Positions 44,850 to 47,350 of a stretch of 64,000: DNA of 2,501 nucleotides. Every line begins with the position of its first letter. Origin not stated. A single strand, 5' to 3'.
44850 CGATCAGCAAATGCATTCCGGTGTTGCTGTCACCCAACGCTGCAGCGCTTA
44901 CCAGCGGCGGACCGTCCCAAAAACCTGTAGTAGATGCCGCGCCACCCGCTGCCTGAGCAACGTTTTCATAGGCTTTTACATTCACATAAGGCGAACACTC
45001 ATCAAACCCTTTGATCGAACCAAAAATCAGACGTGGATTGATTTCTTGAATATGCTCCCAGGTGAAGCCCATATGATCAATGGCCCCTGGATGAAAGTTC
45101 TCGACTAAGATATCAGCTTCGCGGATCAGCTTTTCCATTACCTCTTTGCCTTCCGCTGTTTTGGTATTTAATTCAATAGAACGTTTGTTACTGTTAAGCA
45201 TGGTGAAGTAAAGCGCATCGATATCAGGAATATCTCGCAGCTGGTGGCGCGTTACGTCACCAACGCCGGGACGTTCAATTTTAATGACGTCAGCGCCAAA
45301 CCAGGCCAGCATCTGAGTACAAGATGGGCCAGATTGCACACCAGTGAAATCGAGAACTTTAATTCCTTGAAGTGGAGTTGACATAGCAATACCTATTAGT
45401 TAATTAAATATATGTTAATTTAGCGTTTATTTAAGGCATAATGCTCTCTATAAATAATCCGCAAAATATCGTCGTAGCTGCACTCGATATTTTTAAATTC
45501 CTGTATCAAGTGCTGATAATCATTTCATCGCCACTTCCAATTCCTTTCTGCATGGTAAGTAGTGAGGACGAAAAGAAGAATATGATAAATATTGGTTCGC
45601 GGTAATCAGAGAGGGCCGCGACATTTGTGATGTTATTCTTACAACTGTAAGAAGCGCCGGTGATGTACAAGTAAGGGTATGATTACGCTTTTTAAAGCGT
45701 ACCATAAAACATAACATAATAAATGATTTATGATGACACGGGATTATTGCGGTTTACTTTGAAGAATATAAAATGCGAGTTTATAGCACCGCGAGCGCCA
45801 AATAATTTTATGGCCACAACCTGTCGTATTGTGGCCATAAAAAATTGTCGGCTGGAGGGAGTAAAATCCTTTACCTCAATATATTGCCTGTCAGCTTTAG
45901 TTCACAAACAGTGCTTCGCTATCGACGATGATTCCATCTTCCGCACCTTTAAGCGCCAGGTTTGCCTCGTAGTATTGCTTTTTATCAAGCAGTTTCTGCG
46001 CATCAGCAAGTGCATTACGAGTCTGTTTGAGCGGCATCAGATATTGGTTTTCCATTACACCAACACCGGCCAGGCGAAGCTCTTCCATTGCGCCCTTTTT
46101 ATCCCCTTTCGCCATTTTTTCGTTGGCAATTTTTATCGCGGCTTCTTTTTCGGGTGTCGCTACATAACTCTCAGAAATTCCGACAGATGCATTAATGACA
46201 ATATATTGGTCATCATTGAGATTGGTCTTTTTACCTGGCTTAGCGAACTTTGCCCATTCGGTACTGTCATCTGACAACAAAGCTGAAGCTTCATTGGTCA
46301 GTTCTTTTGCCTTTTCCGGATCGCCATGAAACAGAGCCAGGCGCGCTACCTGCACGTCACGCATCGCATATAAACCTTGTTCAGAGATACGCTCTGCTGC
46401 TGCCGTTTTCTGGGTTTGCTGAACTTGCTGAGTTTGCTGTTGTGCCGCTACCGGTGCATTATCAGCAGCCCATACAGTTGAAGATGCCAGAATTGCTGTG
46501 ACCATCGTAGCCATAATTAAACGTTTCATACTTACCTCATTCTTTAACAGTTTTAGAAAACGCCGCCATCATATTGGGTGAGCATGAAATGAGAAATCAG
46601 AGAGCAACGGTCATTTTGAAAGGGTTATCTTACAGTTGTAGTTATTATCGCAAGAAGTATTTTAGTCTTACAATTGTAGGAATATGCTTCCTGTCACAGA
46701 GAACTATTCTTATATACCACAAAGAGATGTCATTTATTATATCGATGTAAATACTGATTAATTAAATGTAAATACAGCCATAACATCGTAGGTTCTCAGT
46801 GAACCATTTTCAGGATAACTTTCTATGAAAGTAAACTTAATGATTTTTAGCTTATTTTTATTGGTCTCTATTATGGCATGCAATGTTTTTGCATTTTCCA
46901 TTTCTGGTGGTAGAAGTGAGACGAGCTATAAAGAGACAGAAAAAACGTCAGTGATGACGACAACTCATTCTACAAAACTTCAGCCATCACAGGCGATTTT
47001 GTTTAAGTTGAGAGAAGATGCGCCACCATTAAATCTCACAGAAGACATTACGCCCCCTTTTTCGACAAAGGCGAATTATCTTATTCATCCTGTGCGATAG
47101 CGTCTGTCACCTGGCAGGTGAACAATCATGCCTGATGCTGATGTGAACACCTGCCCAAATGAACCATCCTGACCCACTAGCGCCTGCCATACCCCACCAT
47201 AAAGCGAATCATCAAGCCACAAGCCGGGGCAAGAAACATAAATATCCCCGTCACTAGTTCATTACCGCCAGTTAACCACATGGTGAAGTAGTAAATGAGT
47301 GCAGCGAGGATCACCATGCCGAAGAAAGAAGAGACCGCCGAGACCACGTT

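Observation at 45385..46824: Three further EvgA-box-like repeats define separate promoters for yfdX and the frc-oxc-yfdV-yfdE oxalate cluster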

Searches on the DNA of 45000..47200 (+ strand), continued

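Call 87: search_dna_similar(query=L088:1425-1555:+, collection=ecoli_genomes, mode=near, max_rows=60, rows=spread)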
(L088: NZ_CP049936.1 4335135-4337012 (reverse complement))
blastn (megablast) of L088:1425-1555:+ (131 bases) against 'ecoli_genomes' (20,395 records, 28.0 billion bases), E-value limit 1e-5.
Records with a match: 5091; places in all: 5512; records where one place covers at least 80% of the query: 4172.
Genomes with a match: 5090 of 5426; with a place that covers at least 80% of the query: 4171. Places per genome that has any: lowest 1, median 1, highest 6. On chromosomes: 5511 places; on plasmids: 1.
Best place of each record, by identity: >=99% 414; 95-99% 3726; 90-95% 47; 80-90% 904.
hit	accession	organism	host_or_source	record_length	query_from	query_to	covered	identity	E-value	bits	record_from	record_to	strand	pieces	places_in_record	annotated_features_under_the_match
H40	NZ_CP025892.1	Escherichia coli strain 503025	Homo sapiens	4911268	1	131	100%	100.0%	2e-61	243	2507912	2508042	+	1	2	none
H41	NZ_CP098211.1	Escherichia coli strain Z0117EC0040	Canis lupus familiaris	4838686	1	131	100%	100.0%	2e-61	243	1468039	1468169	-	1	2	none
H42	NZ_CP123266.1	Escherichia coli strain YZLc23-1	chicken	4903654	1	131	100%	100.0%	2e-61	243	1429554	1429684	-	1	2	none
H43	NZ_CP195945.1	Escherichia coli strain C6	Water sample from the Juan Diaz River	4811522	1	131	100%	100.0%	2e-61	243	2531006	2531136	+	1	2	none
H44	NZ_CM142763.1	Escherichia coli strain GPEC620-622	chicken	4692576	1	131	100%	100.0%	2e-61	243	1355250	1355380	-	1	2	none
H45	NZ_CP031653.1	Escherichia coli strain UK_Dog_Liverpool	dog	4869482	1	131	100%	98.7%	4e-28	264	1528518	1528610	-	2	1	none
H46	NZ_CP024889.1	Escherichia coli strain AR_0019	missing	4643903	1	131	100%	98.7%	4e-28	264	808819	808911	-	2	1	none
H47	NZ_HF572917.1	Escherichia coli strain HUSEC2011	Homo sapiens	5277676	1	131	100%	98.7%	4e-28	264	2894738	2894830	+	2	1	none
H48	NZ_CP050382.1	Escherichia coli strain 52148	Homo sapiens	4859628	1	131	100%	98.7%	4e-28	264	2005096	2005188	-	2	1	none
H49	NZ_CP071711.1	Escherichia coli strain EC20017429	Homo sapiens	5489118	1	131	100%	98.7%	4e-28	264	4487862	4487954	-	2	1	none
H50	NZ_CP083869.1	Escherichia coli strain NDM6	Homo sapiens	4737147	1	131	100%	98.7%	4e-28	264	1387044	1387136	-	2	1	none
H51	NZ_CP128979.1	Escherichia coli strain TUM1881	missing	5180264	1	131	100%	98.7%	4e-28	264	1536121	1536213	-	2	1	none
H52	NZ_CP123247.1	Escherichia coli strain YZMc10-2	chicken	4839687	1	131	100%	98.7%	4e-28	264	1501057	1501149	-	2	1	none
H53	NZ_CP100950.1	Escherichia coli strain ET479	Hoplobatrachus rugulosus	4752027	1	131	100%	98.7%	4e-28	264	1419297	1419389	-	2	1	none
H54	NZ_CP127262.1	Escherichia coli strain TW10828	Homo sapiens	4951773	1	131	100%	98.7%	4e-28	264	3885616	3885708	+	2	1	none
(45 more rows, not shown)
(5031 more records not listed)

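Call 93: search_dna_similar(query=window:45617-45660:-, collection=ecoli_genomes, mode=near, max_rows=25, rows=spread, max_evalue=0.001)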
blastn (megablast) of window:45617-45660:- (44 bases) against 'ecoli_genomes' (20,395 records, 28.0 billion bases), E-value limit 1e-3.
Records with a match: 5404; places in all: 5406; records where one place covers at least 80% of the query: 5401.
Genomes with a match: 5403 of 5426; with a place that covers at least 80% of the query: 5400. Places per genome that has any: lowest 1, median 1, highest 3. On chromosomes: 5405 places; on plasmids: 1.
Best place of each record, by identity: >=99% 5121; 95-99% 283.
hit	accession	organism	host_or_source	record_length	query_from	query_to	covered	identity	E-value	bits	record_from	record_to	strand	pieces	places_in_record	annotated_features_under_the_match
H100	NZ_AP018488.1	Escherichia coli O157:H7 strain PV15-279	Homo sapiens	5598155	1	44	100%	100.0%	7e-14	82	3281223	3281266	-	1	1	none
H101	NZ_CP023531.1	Escherichia coli strain FDAARGOS_401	Homo sapiens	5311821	1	44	100%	100.0%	7e-14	82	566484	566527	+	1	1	none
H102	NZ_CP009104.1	Escherichia coli strain RM9387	Cow feces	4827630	1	44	100%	100.0%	7e-14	82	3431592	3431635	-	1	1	none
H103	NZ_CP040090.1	Escherichia coli strain FT130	Migratory bird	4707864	1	44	100%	100.0%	7e-14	82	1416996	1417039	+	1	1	none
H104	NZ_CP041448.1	Escherichia coli strain YPE10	Pork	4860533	1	44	100%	100.0%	7e-14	82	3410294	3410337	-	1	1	none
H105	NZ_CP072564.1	Escherichia coli strain WG5::PA2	missing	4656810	1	44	100%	100.0%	7e-14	82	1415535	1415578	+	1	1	none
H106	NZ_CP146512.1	Escherichia coli strain EH53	Homo sapiens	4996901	1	44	100%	100.0%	7e-14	82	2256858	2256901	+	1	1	none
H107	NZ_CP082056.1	Escherichia coli strain MS20675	Homo sapiens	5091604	1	44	100%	100.0%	7e-14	82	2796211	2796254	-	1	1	none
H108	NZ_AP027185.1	Escherichia coli strain NIID080884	Homo sapiens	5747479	1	44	100%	100.0%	7e-14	82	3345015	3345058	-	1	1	none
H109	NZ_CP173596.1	Escherichia coli strain 98192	Homo sapiens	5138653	1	44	100%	100.0%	7e-14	82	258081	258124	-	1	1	none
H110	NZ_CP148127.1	Escherichia coli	missing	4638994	1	44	100%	100.0%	7e-14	82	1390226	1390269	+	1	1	none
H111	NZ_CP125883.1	Escherichia coli strain AHM9C61I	chicken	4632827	1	44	100%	100.0%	7e-14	82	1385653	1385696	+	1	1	none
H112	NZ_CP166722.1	Escherichia coli strain CEA106S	Human biopsy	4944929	1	44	100%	100.0%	7e-14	82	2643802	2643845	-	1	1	none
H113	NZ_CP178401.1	Escherichia coli strain N1286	Homo sapiens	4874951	1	44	100%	100.0%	7e-14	82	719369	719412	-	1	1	none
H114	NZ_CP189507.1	Escherichia coli strain N169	Homo sapiens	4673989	1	44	100%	100.0%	7e-14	82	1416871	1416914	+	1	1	none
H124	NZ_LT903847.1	Escherichia coli O127:H6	Homo sapiens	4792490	7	41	80%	100.0%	7e-9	66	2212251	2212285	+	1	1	none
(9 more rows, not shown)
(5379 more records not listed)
